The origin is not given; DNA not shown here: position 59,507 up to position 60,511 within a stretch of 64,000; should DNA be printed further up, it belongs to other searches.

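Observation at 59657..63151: Three class III nucleotidyl-cyclase homologues packed around one PycTM-like membrane protein: an expanded, multi-cyclase Pycsar-like locus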

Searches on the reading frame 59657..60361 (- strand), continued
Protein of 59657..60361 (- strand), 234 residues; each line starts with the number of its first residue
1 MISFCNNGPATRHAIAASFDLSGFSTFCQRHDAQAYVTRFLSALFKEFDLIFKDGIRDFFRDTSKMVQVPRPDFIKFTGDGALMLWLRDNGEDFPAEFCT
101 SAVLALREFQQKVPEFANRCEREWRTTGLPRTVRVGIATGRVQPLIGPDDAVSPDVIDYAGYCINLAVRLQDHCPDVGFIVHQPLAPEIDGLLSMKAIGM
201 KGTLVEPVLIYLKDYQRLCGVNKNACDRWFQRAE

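Call 80: search_protein_families(library=padloc, proteins=[P0369, P0373, P0388, P0412, P0452, P0459, P0466, P0477, P0362, P0382], max_evalue=0.001)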
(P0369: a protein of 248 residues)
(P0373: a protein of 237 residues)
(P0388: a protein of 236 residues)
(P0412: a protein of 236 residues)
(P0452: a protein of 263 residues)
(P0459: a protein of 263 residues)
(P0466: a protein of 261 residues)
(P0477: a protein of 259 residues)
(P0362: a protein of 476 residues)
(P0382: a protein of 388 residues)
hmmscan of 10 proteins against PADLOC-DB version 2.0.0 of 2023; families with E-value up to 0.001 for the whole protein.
P0369 (248 aa): 0 families

P0373 (237 aa): 0 families

P0388 (236 aa): 0 families

P0412 (236 aa): 0 families

P0452 (263 aa): 0 families

P0459 (263 aa): 0 families

P0466 (261 aa): 0 families

P0477 (259 aa): 0 families

P0362 (476 aa): 0 families

P0382 (388 aa): 0 families
